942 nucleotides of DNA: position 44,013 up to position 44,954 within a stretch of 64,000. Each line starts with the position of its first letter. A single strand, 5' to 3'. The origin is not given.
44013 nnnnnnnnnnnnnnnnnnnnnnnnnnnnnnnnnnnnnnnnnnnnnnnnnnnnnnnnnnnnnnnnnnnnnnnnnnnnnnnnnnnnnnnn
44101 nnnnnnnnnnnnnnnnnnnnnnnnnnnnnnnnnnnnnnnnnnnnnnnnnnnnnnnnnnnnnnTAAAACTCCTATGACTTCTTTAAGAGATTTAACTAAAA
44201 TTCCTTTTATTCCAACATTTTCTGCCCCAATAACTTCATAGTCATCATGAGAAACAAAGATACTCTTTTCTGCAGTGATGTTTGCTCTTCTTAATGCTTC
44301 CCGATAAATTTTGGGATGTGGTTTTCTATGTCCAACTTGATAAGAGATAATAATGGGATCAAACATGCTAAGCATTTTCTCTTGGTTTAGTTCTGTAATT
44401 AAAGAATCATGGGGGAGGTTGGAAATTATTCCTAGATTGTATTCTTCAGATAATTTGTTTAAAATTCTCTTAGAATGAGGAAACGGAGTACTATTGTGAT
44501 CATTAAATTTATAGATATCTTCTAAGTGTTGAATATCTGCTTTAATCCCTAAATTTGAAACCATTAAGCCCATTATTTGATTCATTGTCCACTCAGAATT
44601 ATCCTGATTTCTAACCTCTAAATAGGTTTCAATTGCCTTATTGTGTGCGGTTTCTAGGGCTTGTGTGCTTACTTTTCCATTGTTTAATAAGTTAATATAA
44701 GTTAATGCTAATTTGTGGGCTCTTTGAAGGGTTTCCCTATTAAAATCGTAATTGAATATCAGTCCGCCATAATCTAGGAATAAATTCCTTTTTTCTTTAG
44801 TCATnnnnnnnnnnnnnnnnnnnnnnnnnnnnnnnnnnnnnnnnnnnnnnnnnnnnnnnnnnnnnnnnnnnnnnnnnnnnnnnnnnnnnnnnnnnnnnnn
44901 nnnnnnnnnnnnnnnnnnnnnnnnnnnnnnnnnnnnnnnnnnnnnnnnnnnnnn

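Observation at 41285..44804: Four-gene operon of HAD hydrolase, wHTH protein, B12-radical SAM enzyme and nucleoside-deoxyribosyltransferase-like protein: candidate nucleoside/nucleotide-modifying system on a mobile element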

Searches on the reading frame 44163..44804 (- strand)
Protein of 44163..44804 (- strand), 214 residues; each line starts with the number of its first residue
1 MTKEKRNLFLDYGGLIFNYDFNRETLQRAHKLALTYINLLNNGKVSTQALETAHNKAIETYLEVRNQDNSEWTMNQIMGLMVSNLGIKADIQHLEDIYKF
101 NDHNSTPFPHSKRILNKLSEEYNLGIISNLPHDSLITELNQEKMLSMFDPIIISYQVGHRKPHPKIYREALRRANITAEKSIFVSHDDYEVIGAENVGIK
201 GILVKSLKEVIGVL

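Call 3: search_protein_families(library=pfam, proteins=[window:44163-44804:-], max_evalue=0.1)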
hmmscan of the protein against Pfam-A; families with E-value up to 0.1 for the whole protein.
window:44163-44804:- (214 aa): 6 families
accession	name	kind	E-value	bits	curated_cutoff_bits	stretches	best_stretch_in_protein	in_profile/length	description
PF13419.12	HAD_2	-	4.6e-20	72.9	23.8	1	56-204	22-178/178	Haloacid dehalogenase-like hydrolase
PF00702.32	Hydrolase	-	4.1e-10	40.8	26.4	1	68-198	57-191/191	haloacid dehalogenase-like hydrolase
PF13242.12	Hydrolase_like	-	4.4e-06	27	22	1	160-206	3-50/75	HAD-hyrolase-like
PF24133.1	DUF7400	-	0.0048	16.5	27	1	53-124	86-161/262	Domain of unknown function (DUF7400)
PF12456.14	hSac2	-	0.006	16.6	26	1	15-59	62-106/115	Inositol phosphatase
PF07901.16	DUF1672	-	0.06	13.1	25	1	54-190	86-220/276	Protein of unknown function (DUF1672)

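Call 4: search_protein_families(library=padloc, proteins=[window:44163-44804:-], max_evalue=0.1)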
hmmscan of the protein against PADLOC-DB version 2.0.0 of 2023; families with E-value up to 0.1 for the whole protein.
window:44163-44804:- (214 aa): 0 families

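Call 5: search_protein_families(library=ncbifam, proteins=[window:44163-44804:-], max_evalue=0.1)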
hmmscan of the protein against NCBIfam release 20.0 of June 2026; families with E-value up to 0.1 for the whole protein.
window:44163-44804:- (214 aa): 35 families (the best 25 are shown)
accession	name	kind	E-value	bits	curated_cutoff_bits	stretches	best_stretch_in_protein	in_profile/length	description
TIGR02253.1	CTE7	subfamily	1.3e-19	70.8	169.75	1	24-207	11-197/221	TIGR02253 family HAD-type hydrolase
TIGR01428.1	HAD_type_II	equivalog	1.3e-16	61.2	125.4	1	76-205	62-191/197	haloacid dehalogenase type II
TIGR02254.1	YjjG_YfnB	equivalog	1.9e-16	60.2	159.9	1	6-206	2-198/223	YjjG family noncanonical pyrimidine nucleotidase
NF006976.0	PRK09449.1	equivalog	8.5e-13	48.3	183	1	105-203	94-194/225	pyrimidine 5'-nucleotidase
TIGR02252.1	DREG-2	subfamily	1.3e-12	47.9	155.2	1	106-203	105-203/203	HAD hydrolase, REG-2-like, family IA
NF009804.0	PRK13288.1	equivalog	5.3e-10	39.1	218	1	101-205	77-182/215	pyrophosphatase PpaX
TIGR01449.2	PGP_bact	equivalog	1.7e-09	37.6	180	1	100-204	79-184/213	phosphoglycolate phosphatase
NF006991.0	PRK09456.1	equivalog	4.3e-09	36.4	295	1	147-208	127-188/199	glucose-1-phosphatase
TIGR02247.1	HAD-1A3-hyp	subfamily_domain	1e-08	35.2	125.4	1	101-211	89-202/211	epoxide hydrolase N-terminal domain-like phosphatase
NF009695.0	PRK13222.1-2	equivalog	5.8e-08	32.5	225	1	83-202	70-191/226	phosphoglycolate phosphatase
TIGR01662.1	HAD-SF-IIIA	subfamily_domain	5e-07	29.9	44.6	1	97-206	16-140/141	HAD-IIIA family hydrolase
TIGR01509.1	HAD-SF-IA-v3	subfamily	2.7e-06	27.6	29.4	1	146-204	98-154/154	HAD-IA family hydrolase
TIGR01549.1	HAD-SF-IA-v1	subfamily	4.1e-06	27.3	23.3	1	120-198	75-149/149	HAD-IA family hydrolase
NF053830.1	RUBPPhHalo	equivalog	5.6e-06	26.1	330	1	106-206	103-205/234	ribulose-1,5-bisphosphate 5-phosphatase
NF007854.0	PRK10563.1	equivalog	7e-06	25.9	211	1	75-187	52-168/221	6-phosphogluconate phosphatase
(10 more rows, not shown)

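Call 78: search_solved_structures(query=window:44163-44804:-, max_evalue=0.001, show_alignments=3)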
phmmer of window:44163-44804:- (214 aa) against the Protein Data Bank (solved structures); distinct sequences matched with E-value up to 0.001: 31.
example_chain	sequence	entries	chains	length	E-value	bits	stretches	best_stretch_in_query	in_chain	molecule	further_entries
6z1k_A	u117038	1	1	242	4e-11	46.2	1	77-205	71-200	BH32.6 protein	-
1x42_A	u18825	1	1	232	5.2e-11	45.9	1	77-204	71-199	hypothetical protein PH0459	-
7o1d_A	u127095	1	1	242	1.1e-10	44.8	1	98-205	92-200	BH32.7 protein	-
8bp1_A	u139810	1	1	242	1.1e-10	44.8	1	98-205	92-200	BHMeHis1.0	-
6q7p_A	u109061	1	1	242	1.4e-10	44.5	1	76-205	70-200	OE1.2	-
6q7q_A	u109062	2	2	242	1.6e-10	44.3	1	76-205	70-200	OE1.3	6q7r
3u26_A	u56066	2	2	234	2.8e-10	43.5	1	75-204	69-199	PF00702 domain protein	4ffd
6q7n_A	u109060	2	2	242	3e-10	43.4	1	75-204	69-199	BH32 | OE1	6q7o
9eqd_A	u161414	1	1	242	3.5e-10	43.2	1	103-204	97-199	CT1.5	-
6z1l_A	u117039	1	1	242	5.7e-10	42.5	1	82-204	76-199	BH32.12 protein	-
8bp0_A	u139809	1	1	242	1.9e-09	40.8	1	104-205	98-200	BHMeHis1.8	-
9r2d_A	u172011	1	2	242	2.1e-09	40.6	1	101-205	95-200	Crystal structure of ASB1.3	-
9ful_A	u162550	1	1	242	7.1e-09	38.9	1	103-205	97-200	Chain A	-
9fug_A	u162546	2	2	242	7.5e-09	38.8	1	105-205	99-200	SNAr1.3 (K39A) | Chain A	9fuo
2hoq_A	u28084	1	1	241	2.2e-08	37.3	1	108-203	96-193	Putative HAD-hydrolase PH1655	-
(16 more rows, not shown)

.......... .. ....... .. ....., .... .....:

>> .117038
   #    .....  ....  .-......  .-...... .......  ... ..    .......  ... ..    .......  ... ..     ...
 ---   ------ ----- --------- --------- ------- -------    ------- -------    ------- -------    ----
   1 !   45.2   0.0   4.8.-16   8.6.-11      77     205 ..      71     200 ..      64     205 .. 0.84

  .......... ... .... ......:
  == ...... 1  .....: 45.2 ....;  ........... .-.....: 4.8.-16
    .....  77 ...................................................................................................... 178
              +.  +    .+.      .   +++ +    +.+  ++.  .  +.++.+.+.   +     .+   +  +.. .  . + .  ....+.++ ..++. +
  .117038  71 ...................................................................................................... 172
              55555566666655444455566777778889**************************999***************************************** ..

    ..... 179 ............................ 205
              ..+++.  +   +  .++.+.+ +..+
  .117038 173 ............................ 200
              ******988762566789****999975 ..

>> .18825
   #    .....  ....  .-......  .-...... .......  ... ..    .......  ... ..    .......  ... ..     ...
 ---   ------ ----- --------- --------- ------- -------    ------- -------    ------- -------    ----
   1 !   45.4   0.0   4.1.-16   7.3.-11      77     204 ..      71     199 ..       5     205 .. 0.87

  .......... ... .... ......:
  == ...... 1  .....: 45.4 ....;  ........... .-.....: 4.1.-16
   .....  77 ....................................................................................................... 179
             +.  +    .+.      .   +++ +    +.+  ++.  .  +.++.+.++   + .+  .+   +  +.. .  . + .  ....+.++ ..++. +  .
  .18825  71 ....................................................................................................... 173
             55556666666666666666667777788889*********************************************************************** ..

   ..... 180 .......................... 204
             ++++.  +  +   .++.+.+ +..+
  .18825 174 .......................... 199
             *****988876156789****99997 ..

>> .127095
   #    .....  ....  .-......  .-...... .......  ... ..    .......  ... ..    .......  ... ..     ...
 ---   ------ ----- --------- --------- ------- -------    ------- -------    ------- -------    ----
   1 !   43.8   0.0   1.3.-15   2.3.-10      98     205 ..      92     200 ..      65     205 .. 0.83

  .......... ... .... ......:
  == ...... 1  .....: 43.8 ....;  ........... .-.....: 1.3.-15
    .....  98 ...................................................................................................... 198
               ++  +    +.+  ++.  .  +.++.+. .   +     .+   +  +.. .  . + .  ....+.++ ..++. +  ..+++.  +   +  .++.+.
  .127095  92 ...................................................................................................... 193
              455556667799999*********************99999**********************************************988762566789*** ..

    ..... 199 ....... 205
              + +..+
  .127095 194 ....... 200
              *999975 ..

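Call 96: search_protein_families(library=phrogs, proteins=[window:44163-44804:-], max_evalue=0.001)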
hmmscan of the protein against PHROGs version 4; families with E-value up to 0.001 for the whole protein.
window:44163-44804:- (214 aa): 1 family
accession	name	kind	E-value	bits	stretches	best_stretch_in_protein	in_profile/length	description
phrog_8468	-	other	4e-14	53.9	1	90-207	77-195/221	HAD-superfamily hydrolase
